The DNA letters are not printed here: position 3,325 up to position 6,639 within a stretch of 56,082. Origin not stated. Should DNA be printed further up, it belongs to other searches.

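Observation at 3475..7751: Upf1/DNA2-like SF1B helicase with novel N-terminal domain, translationally coupled to an unknown wHTH/Pro-rich protein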

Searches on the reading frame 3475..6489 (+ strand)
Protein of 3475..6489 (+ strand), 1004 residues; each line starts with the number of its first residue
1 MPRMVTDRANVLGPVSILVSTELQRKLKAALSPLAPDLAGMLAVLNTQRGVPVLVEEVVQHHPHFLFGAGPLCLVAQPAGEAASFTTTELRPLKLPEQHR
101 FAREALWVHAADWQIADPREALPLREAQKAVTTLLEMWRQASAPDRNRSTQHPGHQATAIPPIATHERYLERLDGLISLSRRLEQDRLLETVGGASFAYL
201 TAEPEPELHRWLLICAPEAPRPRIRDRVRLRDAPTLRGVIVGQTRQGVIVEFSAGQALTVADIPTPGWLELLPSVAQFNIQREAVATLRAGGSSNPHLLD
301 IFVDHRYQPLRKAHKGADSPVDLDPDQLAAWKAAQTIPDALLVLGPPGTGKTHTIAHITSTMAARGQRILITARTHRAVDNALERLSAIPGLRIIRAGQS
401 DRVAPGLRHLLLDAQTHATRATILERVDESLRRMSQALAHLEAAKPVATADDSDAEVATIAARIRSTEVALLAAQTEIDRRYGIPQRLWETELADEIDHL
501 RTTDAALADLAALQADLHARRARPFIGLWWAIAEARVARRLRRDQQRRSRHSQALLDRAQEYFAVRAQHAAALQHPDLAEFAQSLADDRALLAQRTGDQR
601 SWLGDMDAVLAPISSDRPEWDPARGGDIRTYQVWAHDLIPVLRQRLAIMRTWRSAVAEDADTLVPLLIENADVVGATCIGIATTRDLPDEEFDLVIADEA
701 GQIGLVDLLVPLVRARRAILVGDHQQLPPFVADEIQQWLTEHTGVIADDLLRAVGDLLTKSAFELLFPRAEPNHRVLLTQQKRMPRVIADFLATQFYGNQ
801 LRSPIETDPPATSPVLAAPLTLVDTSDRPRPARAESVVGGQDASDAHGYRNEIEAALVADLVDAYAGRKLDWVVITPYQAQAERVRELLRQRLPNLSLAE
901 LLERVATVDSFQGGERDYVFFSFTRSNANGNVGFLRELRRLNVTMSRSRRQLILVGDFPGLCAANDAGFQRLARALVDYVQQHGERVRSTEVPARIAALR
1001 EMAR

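Call 8: search_protein_families(library=padloc, proteins=[window:3475-6489:+], max_evalue=0.1)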
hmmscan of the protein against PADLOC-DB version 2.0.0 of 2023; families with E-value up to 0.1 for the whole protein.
window:3475-6489:+ (1004 aa): 20 families
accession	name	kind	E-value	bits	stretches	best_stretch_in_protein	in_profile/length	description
PDLC03920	MkoA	-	4e-109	364.5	1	236-985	532-1103/1112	-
PDLC03921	MkoA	-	9.7e-74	246.9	2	630-963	1235-1572/1607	-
PDLC03924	MkoC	-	3.6e-27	92.9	2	690-980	669-967/1136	-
PDLC05009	PDC-S37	-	9e-19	64.8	2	691-729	937-975/1550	-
PDLC04140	mad8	-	2.2e-07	28.7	1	339-450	28-113/314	mads_8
PDLC02194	Hhe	-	7e-07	24.8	1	691-928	1380-1599/1911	-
PDLC05035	PDC-S53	-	1.7e-06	24.4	1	341-386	513-556/900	-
PDLC03802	RTasHel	-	3e-05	21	1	332-388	12-71/675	DRT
PDLC04476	PDC-M16A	-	9.9e-05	18.9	1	339-378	26-65/691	-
PDLC00121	GajB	-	0.00014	18.5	1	338-388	18-73/565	UrvD helicase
PDLC05064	PDC-S68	-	0.00014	17.7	1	342-379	704-741/1273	-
PDLC05065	PDC-S68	-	0.00015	17.7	1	660-729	673-744/1221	-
PDLC01734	typeIV_RecD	-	0.00054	16.3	1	321-380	338-396/763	RecD_0_IVD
PDLC02196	IetA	-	0.001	16.6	1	336-374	120-154/374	-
PDLC04173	GajB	-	0.0019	15.3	1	342-387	13-57/471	-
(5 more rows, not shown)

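Call 9: search_protein_families(library=pfam, proteins=[window:3475-6489:+], max_evalue=0.01)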
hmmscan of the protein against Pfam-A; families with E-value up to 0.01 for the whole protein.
window:3475-6489:+ (1004 aa): 9 families
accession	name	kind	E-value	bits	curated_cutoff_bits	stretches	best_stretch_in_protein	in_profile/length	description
PF13086.12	AAA_11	-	2.6e-36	126.2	27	2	323-464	2-160/257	AAA domain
PF13087.12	AAA_12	-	9e-36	123.7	27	1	759-957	2-193/195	AAA domain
PF13245.12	AAA_19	-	9e-13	49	25.1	1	338-386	11-61/134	AAA domain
PF13604.12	AAA_30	-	2e-12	47.7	27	1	323-414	2-82/191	AAA domain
PF01443.25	Viral_helicase1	-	2.3e-05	24.8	21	0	688-730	56-100/228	Viral superfamily 1 RNA helicase core domain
PF13191.12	AAA_16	-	5e-05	24.3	32.6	1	335-473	21-153/167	AAA ATPase domain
PF00580.27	UvrD-helicase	-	0.00013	22.2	23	1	330-464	5-112/271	UvrD/REP helicase N-terminal domain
PF05127.21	NAT10_TcmA_helicase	-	0.0055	17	22.7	0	343-386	2-46/176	RNA cytidine acetyltransferase NAT10/TcmA, helicase domain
PF13538.12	UvrD_C_2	-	0.0061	16.8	27.4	0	905-955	4-52/52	UvrD-like helicase C-terminal domain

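Call 10: search_protein_families(library=ncbifam, proteins=[window:3475-6489:+], max_evalue=0.01)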
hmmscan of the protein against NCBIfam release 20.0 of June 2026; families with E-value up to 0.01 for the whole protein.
window:3475-6489:+ (1004 aa): 11 families
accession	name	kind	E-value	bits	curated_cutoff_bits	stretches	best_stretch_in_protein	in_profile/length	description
TIGR00376.1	TIGR00376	hypoth_equivalog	1.4e-60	205.4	348.9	2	660-986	335-633/639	IGHMBP2 family helicase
NF040671.1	PLuB_AAA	exception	1.6e-48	164.9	999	2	685-959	956-1233/1256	PLuB system helicase-like protein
NF058533.1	antiphage_ProA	equivalog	7.6e-17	60.1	1500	2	690-729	1302-1341/1903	anti-phage protein ProA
NF042953.1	Hhe_antiphage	equivalog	2.7e-09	35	2000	2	691-729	1281-1319/1797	DUF4011 domain-containing anti-phage protein Hhe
TIGR01448.2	helicase_RecD2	equivalog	1.6e-08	33.2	500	1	320-378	314-371/713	SF1B family DNA helicase RecD2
TIGR01447.1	recD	equivalog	5.3e-06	25.3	310.15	0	340-378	165-208/597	exodeoxyribonuclease V subunit alpha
NF042959.1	IteA_antiphage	equivalog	0.00076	18.7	510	1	327-376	116-159/367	anti-phage ATPase IteA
TIGR02768.1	TraA_Ti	equivalog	0.0011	17.3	590.45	0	692-746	447-505/751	Ti-type conjugative transfer relaxase TraA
TIGR00064.1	ftsY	equivalog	0.0013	18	260.7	1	333-379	74-121/279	signal recognition particle-docking protein FtsY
NF006038.0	PRK08181.1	subfamily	0.0045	16.3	317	1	338-375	107-144/271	transposase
TIGR00635.1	ruvB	equivalog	0.0071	15.4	299.05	0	329-369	21-60/305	Holliday junction branch migration DNA helicase RuvB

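Call 47: search_dna_similar(query=window:3475-6486:+, collection=plasmids, mode=protein, max_rows=25)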
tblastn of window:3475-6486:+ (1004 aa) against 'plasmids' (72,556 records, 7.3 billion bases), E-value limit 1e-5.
Records with a match: 302; places in all: 315; records where one place covers at least 80% of the query: 0.
Best place of each record, by identity: 60-80% 1; <60% 301.
By first word of the organism name: Acinetobacter 58; Pseudomonas 29; Agrobacterium 27; Ralstonia 20; Rhizobium 16; Vibrio 12; Nostoc 7; Clostridium 7; Moellerella 6; Mycobacterium 5; and 77 more.
By predicted mobility (MOB-suite, as given by PLSDB): non-mobilizable 120; conjugative 108; mobilizable 74.
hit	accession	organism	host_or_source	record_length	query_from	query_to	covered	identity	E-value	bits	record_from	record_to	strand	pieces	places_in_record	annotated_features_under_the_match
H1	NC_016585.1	Azospirillum lipoferum 4B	-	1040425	258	985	53%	35.5%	1e-50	281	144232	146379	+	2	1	none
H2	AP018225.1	Nostoc linckia NIES-25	-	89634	263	991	56%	31.2%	3e-30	213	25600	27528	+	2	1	serine/threonine protein kinase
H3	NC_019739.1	Allocoleopsis franciscana PCC 7113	-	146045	263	983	58%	29.7%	2e-29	211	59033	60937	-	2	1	serine/threonine-protein kinase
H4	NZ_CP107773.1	Streptomyces sp. NBC_00582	-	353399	237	987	50%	33.8%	3e-29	211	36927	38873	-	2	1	AAA domain-containing protein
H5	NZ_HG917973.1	Mycobacterium marinum E11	-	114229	263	972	55%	30.6%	3e-26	209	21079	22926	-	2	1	serine/threonine-protein kinase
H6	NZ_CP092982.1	Mycobacterium marinum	Oncorhynchus kisutch,whole organism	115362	263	972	55%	30.6%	3e-26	209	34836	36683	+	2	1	serine/threonine-protein kinase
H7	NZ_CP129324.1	Mycobacterium marinum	Dead fish from aquarium in Philadelphia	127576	263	972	55%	30.6%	3e-26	209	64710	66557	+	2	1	serine/threonine-protein kinase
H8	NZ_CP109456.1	Streptomyces sp. NBC_01456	-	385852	237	985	50%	33.5%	3e-28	205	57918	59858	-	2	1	AAA domain-containing protein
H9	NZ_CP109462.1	Streptomyces sp. NBC_01454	-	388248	237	985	50%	33.5%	3e-28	205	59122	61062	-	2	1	AAA domain-containing protein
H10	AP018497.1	Mycobacterium marinum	-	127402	263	957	53%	31.1%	4e-26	208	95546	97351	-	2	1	hypothetical protein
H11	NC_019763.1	Oscillatoria nigro-viridis PCC 7112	-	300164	323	983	51%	31.7%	1e-30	211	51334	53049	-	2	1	serine/threonine-protein kinase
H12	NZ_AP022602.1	Mycobacterium gallinarum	-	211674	255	957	50%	32.2%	8e-27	205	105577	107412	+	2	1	serine/threonine-protein kinase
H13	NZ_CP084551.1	Arthrobacter sp. FW306-07-I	isolate,terrestrial sediment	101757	270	957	49%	33.3%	1e-26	204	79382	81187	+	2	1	serine/threonine-protein kinase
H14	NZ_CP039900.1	Agrobacterium tumefaciens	-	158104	235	957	51%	31.0%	4e-31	212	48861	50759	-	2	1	serine/threonine-protein kinase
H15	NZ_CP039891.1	Agrobacterium tumefaciens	-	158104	235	957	51%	31.0%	4e-31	212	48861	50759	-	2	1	serine/threonine-protein kinase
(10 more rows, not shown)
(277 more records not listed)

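Call 48: get_annotated_region(hit=H4, flank=6000)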
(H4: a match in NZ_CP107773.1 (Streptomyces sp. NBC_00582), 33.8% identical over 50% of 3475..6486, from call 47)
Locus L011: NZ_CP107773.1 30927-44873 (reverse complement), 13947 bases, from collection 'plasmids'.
description: Streptomyces sp. NBC_00582 plasmid unnamed1, complete sequence
organism: Streptomyces sp. NBC_00582 (NCBI taxid 2975783)
taxonomy: Bacteria; Actinomycetota; Actinomycetes; Kitasatosporales; Streptomycetaceae; Streptomyces; Streptomyces sp. NBC 00582
host: -; source: -; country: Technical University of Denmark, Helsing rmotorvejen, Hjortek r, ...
typing (MOB-suite, as given by PLSDB): non-mobilizable
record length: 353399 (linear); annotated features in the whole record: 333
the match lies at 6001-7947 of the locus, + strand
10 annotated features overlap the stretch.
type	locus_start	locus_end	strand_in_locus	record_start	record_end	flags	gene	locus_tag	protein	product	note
CDS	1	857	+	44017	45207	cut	-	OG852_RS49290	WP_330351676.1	endonuclease domain-containing protein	-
CDS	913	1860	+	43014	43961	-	-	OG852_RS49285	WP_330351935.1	endonuclease domain-containing protein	-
CDS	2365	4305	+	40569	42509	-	-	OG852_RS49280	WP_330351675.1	hypothetical protein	-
CDS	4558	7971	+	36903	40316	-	-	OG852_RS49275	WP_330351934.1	AAA domain-containing protein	-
CDS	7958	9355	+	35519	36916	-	-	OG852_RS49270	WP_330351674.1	hypothetical protein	-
CDS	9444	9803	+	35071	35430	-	-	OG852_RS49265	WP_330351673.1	hypothetical protein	-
CDS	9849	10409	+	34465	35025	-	-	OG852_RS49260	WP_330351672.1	hypothetical protein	-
CDS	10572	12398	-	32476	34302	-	-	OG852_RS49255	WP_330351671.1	RNB domain-containing ribonuclease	-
CDS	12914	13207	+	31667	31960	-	-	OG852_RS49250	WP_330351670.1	hypothetical protein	-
CDS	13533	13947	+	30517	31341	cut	-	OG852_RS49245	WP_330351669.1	sugar nucleotide-binding protein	-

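Call 49: get_annotated_region(hit=H14, flank=6000)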
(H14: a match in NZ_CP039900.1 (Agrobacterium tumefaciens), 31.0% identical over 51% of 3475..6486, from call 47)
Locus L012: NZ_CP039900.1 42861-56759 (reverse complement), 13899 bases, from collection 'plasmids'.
description: Agrobacterium tumefaciens strain CFBP5877 plasmid pAtCFBP5877b, complete sequence
organism: Agrobacterium tumefaciens (NCBI taxid 358)
taxonomy: Bacteria; Pseudomonadota; Alphaproteobacteria; Hyphomicrobiales; Rhizobiaceae; Agrobacterium; Agrobacterium tumefaciens
host: -; source: -; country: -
typing (MOB-suite, as given by PLSDB): conjugative; replicon rep_cluster_593; relaxase MOBQ; mating-pair formation MPF_T
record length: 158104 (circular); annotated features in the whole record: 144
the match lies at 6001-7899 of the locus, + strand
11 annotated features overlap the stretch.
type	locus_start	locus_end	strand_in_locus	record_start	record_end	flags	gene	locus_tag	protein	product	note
CDS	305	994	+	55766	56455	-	-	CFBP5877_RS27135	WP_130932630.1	hypothetical protein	-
CDS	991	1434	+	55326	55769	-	-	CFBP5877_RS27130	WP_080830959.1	hypothetical protein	-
CDS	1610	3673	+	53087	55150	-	-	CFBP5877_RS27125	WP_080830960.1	ATP-binding protein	-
CDS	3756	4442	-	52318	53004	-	-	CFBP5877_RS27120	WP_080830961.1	hypothetical protein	-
CDS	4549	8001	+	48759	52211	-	-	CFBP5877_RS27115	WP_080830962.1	serine/threonine-protein kinase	-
CDS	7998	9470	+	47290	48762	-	-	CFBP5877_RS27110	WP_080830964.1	hypothetical protein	-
CDS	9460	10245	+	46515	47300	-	-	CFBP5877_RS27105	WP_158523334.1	protein phosphatase 2C domain-containing protein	-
CDS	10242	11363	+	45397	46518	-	-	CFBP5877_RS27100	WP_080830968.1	DUF3800 domain-containing protein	-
CDS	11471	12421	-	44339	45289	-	-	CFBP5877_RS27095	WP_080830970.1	hypothetical protein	-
CDS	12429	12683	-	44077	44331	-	-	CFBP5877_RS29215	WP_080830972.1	hypothetical protein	-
CDS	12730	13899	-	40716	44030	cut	-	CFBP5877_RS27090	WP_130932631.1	hypothetical protein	-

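Call 50: get_annotated_region(hit=H1, flank=6000)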
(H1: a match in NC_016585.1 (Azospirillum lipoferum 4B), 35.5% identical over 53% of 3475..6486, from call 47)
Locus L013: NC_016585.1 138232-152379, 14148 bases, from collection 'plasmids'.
description: Azospirillum lipoferum 4B plasmid AZO_p1, complete sequence
organism: Azospirillum lipoferum 4B (NCBI taxid 862719)
taxonomy: Bacteria; Pseudomonadota; Alphaproteobacteria; Rhodospirillales; Azospirillaceae; Azospirillum; Azospirillum lipoferum; Azospirillum lipoferum 4B
host: -; source: -; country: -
typing (MOB-suite, as given by PLSDB): mobilizable; relaxase MOBF,MOBP
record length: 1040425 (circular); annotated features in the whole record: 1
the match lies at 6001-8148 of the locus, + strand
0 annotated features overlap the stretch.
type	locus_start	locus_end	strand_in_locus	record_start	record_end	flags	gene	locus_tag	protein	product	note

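Call 52: search_protein_families(library=pfam, proteins=[L012:7998-9470:+, L011:7958-9355:+, L012:4549-8001:+, L011:4558-7971:+, L013:8171-9445:+, L011:2365-4305:+], max_evalue=0.01)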
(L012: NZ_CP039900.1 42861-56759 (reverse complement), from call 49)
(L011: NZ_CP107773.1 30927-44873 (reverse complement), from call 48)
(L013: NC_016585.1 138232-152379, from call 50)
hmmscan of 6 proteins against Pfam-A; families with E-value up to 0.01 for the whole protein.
L012:7998-9470:+ (490 aa): 0 families

L011:7958-9355:+ (465 aa): 1 family
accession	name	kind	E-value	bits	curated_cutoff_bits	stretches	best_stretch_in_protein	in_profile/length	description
PF13091.12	PLDc_2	-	2.3e-05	24.7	27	1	327-424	3-100/132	PLD-like domain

L012:4549-8001:+ (1150 aa): 11 families
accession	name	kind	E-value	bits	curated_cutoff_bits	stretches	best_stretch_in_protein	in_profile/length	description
PF13087.12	AAA_12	-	5.2e-38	131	27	1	939-1118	16-194/195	AAA domain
PF13086.12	AAA_11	-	7.9e-38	131.1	27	1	575-902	8-253/257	AAA domain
PF00069.31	Pkinase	-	9.6e-22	78.1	31.7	1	20-169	5-152/263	Protein kinase domain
PF07714.23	PK_Tyr_Ser-Thr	-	1.1e-13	51.6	23.1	1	18-165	3-152/258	Protein tyrosine and serine/threonine kinase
PF13245.12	AAA_19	-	3.9e-11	43.7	25.1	1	583-903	10-133/134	AAA domain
PF01443.25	Viral_helicase1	-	3e-08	34.2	21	0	1062-1115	176-227/228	Viral superfamily 1 RNA helicase core domain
PF13604.12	AAA_30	-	2.9e-07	30.8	27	1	573-629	6-61/191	AAA domain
PF00580.27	UvrD-helicase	-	6.7e-06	26.4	23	1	583-785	13-186/271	UvrD/REP helicase N-terminal domain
PF02562.22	PhoH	-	0.0004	20.4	27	0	578-626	13-61/205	PhoH-like protein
PF25201.1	nSTAND6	-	0.0028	18.1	27.7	1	574-649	8-82/148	Novel STAND NTPase 6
PF20720.3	nSTAND3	-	0.0051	17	27.2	0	577-610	10-43/155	Novel STAND NTPase 3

L011:4558-7971:+ (1137 aa): 17 families
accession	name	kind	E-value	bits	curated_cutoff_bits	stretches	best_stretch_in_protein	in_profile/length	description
PF13087.12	AAA_12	-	5.5e-37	127.7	27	1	904-1106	2-194/195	AAA domain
PF13086.12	AAA_11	-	1.3e-35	123.9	27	1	567-881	2-252/257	AAA domain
PF00069.31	Pkinase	-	1.5e-27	97.1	31.7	1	16-251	10-262/263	Protein kinase domain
PF07714.23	PK_Tyr_Ser-Thr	-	5.6e-22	78.7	23.1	1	19-242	13-250/258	Protein tyrosine and serine/threonine kinase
PF13245.12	AAA_19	-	7.8e-12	46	25.1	1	581-882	10-132/134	AAA domain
PF13604.12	AAA_30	-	7.5e-11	42.5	27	1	567-627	2-61/191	AAA domain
PF01443.25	Viral_helicase1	-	8.5e-07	29.4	21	0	841-883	57-101/228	Viral superfamily 1 RNA helicase core domain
PF00580.27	UvrD-helicase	-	2.7e-05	24.4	23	1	569-642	3-68/271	UvrD/REP helicase N-terminal domain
PF04851.21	ResIII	-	0.00027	21.3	22.5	1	582-634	23-75/164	Type III restriction enzyme, res subunit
PF13401.12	AAA_22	-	0.00038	21.2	27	1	581-613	4-34/130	AAA domain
PF09848.15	SLFN-g3_helicase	-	0.00051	19.8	24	0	584-623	3-44/354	Schlafen group 3, DNA/RNA helicase domain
PF00004.35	AAA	-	0.0023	18.8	21.2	0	586-623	2-34/131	ATPase family associated with various cellular activities (AAA)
PF25199.1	nSTAND_NTPase5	-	0.0034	17.7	34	0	580-635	39-93/145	Novel STAND NTPase 5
PF02562.22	PhoH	-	0.0043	17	27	0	574-619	11-56/205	PhoH-like protein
PF20720.3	nSTAND3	-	0.0054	16.9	27.2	1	576-611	11-46/155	Novel STAND NTPase 3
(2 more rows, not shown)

L013:8171-9445:+ (425 aa): 0 families

L011:2365-4305:+ (646 aa): 0 families
